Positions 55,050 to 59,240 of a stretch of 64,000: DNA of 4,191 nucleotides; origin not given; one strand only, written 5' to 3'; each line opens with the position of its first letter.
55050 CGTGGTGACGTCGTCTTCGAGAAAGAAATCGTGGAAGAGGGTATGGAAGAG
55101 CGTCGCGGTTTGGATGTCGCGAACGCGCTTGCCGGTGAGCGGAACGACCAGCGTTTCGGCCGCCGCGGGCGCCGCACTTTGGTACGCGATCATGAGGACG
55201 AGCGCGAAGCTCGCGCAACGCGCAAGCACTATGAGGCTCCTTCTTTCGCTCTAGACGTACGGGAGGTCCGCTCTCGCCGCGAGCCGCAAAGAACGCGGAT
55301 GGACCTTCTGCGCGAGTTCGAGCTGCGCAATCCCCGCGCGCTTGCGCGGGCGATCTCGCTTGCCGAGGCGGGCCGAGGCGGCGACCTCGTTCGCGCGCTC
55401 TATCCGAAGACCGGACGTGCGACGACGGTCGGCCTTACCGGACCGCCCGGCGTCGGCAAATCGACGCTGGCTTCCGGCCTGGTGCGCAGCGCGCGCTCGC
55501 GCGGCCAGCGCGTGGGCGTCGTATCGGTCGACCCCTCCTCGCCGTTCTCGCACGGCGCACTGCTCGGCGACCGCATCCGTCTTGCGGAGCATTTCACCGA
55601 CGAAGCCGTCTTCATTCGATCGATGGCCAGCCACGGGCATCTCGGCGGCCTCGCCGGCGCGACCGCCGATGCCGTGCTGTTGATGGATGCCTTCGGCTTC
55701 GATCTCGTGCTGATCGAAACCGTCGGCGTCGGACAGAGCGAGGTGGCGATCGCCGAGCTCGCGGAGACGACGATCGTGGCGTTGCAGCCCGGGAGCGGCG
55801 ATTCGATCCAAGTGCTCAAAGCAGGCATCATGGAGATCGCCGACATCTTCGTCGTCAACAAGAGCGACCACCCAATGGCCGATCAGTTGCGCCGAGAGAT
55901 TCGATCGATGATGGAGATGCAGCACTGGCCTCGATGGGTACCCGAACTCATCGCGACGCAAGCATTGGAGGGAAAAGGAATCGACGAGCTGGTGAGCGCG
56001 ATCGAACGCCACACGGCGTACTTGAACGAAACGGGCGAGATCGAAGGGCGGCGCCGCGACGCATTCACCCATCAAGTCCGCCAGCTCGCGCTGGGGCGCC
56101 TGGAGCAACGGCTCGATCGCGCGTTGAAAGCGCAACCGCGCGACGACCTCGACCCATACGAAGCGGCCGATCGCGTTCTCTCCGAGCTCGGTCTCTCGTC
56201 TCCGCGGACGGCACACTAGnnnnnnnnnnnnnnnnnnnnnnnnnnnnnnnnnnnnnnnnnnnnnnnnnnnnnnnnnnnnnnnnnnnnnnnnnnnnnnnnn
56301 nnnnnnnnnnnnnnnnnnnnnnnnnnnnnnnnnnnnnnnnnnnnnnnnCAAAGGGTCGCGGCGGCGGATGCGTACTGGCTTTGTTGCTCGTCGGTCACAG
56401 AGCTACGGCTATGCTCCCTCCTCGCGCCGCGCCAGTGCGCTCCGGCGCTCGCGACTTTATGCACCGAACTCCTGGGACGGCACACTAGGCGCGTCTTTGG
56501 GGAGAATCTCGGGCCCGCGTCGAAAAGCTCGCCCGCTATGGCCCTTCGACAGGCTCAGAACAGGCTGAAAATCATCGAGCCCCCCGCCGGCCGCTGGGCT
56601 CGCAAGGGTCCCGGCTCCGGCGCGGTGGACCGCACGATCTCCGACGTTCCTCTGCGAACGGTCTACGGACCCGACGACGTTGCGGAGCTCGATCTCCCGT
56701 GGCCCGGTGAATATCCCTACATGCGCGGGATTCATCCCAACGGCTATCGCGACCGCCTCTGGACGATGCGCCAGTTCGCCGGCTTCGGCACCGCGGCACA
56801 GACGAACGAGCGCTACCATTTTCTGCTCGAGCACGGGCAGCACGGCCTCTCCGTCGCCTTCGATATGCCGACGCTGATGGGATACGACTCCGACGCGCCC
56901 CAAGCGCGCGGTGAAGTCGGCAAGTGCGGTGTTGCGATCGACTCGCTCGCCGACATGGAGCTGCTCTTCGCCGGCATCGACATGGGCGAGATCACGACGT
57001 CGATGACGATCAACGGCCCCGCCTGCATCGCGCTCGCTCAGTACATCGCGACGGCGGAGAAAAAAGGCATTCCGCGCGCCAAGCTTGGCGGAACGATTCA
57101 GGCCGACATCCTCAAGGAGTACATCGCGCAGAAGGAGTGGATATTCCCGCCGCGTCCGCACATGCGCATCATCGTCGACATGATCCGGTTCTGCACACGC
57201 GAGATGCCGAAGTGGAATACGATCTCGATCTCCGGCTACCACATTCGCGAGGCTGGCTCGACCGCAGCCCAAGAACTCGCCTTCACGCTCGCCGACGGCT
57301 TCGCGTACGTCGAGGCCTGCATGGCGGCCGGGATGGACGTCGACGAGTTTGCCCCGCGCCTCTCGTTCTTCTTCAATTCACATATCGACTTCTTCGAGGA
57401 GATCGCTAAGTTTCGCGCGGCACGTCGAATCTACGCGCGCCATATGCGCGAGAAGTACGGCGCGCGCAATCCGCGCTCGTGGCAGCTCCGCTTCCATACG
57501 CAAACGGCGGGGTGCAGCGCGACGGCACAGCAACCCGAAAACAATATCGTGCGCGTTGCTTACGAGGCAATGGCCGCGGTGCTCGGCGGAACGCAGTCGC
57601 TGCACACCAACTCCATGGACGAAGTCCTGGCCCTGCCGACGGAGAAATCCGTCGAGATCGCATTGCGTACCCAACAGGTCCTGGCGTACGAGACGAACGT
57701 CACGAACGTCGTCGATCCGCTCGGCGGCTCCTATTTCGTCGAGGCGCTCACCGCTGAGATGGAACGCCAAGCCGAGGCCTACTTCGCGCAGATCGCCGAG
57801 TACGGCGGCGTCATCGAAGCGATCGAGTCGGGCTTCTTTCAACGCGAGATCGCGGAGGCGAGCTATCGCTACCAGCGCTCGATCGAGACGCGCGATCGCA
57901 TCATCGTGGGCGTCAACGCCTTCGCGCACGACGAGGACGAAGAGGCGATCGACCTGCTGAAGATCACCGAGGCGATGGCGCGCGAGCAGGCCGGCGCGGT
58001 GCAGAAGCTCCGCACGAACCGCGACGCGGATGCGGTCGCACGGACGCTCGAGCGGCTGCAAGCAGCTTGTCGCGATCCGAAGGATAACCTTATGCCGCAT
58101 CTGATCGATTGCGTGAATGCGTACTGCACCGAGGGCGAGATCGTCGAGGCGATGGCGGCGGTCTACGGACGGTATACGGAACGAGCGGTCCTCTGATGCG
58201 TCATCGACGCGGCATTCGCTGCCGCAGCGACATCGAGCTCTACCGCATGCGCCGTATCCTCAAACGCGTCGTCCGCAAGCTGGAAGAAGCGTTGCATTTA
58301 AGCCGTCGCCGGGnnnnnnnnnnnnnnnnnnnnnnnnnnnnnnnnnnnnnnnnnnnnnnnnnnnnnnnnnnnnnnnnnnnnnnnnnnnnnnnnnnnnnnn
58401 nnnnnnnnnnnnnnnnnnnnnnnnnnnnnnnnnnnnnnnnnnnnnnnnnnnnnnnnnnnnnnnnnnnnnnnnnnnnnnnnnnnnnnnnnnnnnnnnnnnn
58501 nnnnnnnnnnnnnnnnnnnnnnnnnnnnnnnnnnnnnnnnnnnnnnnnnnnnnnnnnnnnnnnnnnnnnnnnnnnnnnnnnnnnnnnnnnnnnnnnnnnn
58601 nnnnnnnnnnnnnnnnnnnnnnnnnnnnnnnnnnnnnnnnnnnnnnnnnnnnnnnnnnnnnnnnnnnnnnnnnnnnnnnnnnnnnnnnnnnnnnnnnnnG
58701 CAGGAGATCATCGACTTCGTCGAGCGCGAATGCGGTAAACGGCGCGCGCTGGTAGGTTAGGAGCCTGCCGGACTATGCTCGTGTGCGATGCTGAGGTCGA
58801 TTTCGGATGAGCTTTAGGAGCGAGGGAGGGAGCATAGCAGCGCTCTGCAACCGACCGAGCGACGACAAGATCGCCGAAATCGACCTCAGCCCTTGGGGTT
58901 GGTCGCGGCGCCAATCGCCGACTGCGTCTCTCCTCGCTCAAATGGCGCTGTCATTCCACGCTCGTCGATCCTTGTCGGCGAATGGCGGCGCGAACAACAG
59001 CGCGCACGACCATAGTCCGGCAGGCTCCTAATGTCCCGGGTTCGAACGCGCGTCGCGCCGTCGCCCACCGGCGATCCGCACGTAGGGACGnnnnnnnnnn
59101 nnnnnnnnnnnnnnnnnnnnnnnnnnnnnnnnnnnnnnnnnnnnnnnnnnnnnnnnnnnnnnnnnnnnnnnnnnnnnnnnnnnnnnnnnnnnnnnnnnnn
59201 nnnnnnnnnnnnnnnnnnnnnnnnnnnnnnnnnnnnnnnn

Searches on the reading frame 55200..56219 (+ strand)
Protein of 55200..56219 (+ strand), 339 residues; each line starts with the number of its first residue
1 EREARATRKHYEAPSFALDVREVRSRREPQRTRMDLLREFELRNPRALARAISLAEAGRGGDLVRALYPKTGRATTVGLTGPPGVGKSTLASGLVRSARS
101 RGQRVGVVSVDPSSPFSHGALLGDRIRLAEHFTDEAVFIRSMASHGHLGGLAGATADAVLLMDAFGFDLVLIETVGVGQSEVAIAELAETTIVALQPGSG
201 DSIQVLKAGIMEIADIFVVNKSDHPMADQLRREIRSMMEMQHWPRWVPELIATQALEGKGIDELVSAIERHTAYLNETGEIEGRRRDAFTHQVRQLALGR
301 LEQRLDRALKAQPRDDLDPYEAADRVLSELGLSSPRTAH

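Call 36: search_protein_families(library=pfam, proteins=[window:55200-56219:+])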
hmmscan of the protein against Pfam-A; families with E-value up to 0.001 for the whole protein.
window:55200-56219:+ (339 aa): 8 families
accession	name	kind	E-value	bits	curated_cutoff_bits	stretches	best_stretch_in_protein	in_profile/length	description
PF03308.22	MeaB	-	1.7e-90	303.2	23.1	1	48-306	1-269/273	Methylmalonyl Co-A mutase-associated GTPase MeaB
PF01656.29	CbiA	-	1.7e-06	28.4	25.4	1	84-219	9-54/125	CobQ/CobB/MinD/ParA nucleotide binding domain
PF02492.25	cobW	-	1.4e-05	25.2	20.7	0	76-109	2-34/180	CobW/HypB/UreG, nucleotide-binding domain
PF03029.23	ATP_bind_1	-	2e-05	24.9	27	0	80-114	2-36/240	Conserved hypothetical ATP binding protein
PF13191.12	AAA_16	-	0.00021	22.3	32.6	1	65-109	14-59/167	AAA ATPase domain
PF03266.21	NTPase_1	-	0.00021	21.6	23.9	1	77-106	2-31/168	NTPase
PF13238.12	AAA_18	-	0.00031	21.6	29.4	0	77-98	1-22/128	AAA domain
PF13401.12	AAA_22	-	0.0005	20.8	27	0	78-122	9-51/130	AAA domain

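Call 43: find_homologous_proteins(query=window:55299-56216:+, max_evalue=1e-60)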
Query window:55299-56216:+ (306 aa): 7916 proteins with E <= 1e-60 among 8000 candidates; the best 120 are listed.
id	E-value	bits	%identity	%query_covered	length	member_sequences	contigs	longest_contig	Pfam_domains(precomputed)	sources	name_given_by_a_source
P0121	8.4e-178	608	94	98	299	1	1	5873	PF01656.30,PF03308.23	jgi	jgi:LAO/AO transport system kinase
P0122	3.2e-177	606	94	98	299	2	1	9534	PF02492.26,PF01656.30,PF03029.24,PF03308.23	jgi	jgi:LAO/AO transport system kinase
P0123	8.8e-173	591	91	98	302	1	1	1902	PF01656.30,PF03308.23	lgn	-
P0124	9.8e-173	591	91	98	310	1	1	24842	PF01656.30,PF03308.23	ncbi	ncbi:MAG: methylmalonyl Co-A mutase-associated GTPase MeaB [Candidatus Cybelea sp.]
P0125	2.9e-172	590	91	99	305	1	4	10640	PF02492.26,PF01656.30,PF03029.24,PF03308.23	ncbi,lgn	ncbi:MAG: methylmalonyl Co-A mutase-associated GTPase MeaB [Candidatus Cybelea sp.]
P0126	3.3e-172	589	91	98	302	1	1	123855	PF01656.30,PF03308.23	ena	-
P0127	6.5e-172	588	91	98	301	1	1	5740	PF02492.26,PF01656.30,PF03308.23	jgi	-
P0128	6.5e-172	588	90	99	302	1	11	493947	PF01656.30,PF03029.24,PF03308.23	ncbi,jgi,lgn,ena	ncbi:MAG: methylmalonyl Co-A mutase-associated GTPase MeaB [Candidatus Cybelea sp.]|jgi:LAO/AO trans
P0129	1.5e-171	587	91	98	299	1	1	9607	PF02492.26,PF01656.30,PF03308.23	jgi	jgi:LAO/AO transport system kinase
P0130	1.7e-171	587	90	99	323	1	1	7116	PF01656.30,PF03029.24,PF03308.23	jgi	jgi:LAO/AO transport system kinase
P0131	1.8e-171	587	91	98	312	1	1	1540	PF02492.26,PF01656.30,PF03308.23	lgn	-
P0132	1.9e-171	587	91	98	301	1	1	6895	PF02492.26,PF01656.30,PF03308.23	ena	-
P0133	2.1e-171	587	90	99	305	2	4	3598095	PF02492.26,PF01656.30,PF03029.24,PF03308.23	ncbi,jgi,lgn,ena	ncbi:MAG: methylmalonyl Co-A mutase-associated GTPase MeaB [Candidatus Cybelea sp.]|jgi:LAO/AO trans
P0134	2.4e-171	587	90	99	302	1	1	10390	PF01656.30,PF03029.24,PF03308.23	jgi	jgi:LAO/AO transport system kinase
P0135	2.4e-171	587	90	99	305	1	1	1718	PF02492.26,PF01656.30,PF03029.24,PF03308.23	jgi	jgi:LAO/AO transport system kinase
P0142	5.0e-170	582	91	98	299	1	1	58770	PF02492.26,PF01656.30,PF03029.24,PF03308.23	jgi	jgi:LAO/AO transport system kinase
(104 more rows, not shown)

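Call 45: find_encoding_contigs(protein=P0121, flank=6000, max_places=3)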
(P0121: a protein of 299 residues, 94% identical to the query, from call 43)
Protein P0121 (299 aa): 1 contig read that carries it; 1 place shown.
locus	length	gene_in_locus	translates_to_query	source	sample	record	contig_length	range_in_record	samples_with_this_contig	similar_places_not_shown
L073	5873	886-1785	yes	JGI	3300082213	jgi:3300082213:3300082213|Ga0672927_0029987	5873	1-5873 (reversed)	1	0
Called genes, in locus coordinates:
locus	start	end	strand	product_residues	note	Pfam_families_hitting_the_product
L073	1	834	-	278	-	?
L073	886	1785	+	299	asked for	PF03308:MeaB, PF01656:CbiA (weak)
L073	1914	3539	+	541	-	PF01642:MM_CoA_mutase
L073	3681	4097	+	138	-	PF02310:B12-binding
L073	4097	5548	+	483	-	PF00749:tRNA-synt_1c, PF19269:Anticodon_2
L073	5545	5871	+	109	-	?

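Call 46: find_encoding_contigs(protein=P0122, flank=10000, max_places=3)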
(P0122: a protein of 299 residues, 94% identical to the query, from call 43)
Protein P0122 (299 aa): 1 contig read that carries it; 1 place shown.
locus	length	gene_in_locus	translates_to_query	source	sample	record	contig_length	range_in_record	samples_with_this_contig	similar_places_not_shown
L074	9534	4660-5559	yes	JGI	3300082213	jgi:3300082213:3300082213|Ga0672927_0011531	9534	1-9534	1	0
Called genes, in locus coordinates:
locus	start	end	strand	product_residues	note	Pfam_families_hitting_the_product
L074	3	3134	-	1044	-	?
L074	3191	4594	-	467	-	PF06824:Glyco_hydro_125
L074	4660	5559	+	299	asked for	PF03308:MeaB, PF01656:CbiA (weak), PF02492:cobW (faint), PF03029:ATP_bind_1 (faint)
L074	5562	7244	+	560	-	PF01642:MM_CoA_mutase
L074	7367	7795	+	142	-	PF02310:B12-binding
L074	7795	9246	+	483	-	PF00749:tRNA-synt_1c, PF19269:Anticodon_2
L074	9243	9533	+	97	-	?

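Call 47: find_encoding_contigs(protein=P0142, flank=10000, max_places=3)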
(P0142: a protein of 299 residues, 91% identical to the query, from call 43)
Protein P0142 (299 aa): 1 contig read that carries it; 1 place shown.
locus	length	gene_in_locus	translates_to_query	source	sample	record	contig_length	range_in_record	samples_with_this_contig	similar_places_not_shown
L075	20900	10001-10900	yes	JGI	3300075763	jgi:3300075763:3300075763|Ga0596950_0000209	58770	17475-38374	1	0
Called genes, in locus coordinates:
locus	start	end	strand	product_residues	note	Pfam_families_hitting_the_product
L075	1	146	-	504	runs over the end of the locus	PF13231:PMT_2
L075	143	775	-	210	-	-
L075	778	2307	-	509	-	PF01274:MS_TIM-barrel, PF20659:MS_C (weak)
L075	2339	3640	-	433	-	PF00463:ICL, PF13714:PEP_mutase, PF00463:ICL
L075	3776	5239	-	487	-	PF11028:TMEM260_N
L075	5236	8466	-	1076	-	PF00930:DPPIV_N (faint), PF26549:Tricorn_N, PF07676:PD40 (faint), PF25174:Beta-prop_THOC3, PF26550:Tricorn_2nd, PF14684:Tricorn_C1, PF14685:PDZ_Tricorn, PF03572:Peptidase_S41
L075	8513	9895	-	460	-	PF06824:Glyco_hydro_125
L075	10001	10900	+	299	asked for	PF03308:MeaB, PF01656:CbiA (weak), PF02492:cobW (faint), PF03029:ATP_bind_1 (faint)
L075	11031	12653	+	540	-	PF01642:MM_CoA_mutase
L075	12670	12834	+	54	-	-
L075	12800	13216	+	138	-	PF02310:B12-binding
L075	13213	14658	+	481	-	PF00749:tRNA-synt_1c, PF19269:Anticodon_2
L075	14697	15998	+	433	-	PF00483:NTP_transferase, PF12804:NTP_transf_3, PF25084:LbH_EIF2B, PF25087:GMPPB_C (weak), PF00132:Hexapep, PF25087:GMPPB_C (weak), PF00132:Hexapep, PF14602:Hexapep_2 (weak)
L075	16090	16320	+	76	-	PF02604:PhdYeFM_antitox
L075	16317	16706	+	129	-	PF01850:PIN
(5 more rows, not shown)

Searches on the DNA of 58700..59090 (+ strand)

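Call 90: search_rna_families(source=window, start=58700, end=59090, threshold=evalue, max_evalue=10)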
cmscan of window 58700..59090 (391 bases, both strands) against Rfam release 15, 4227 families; matches with E-value up to 10: 3.
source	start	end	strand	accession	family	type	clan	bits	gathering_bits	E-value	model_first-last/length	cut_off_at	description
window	58978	59068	+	RF01695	C4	Gene; antisense;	CL00128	14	45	6.6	1-87/87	no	C4 antisense RNA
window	58754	58789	-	RF03290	mir-9428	Gene; miRNA;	-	12.9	81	9.4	1-68/68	no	mir-9428 microRNA precursor family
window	58752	58812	+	RF01121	sR38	Gene; snRNA; snoRNA; CD-box;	-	10.8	50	4.6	1-59/59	no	Small nucleolar RNA sR38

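Call 100: search_dna_similar(query=window:58757-59031:+, collection=plasmids, mode=distant, max_evalue=0.01)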
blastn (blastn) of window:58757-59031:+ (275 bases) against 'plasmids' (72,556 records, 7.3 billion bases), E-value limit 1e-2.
No match.
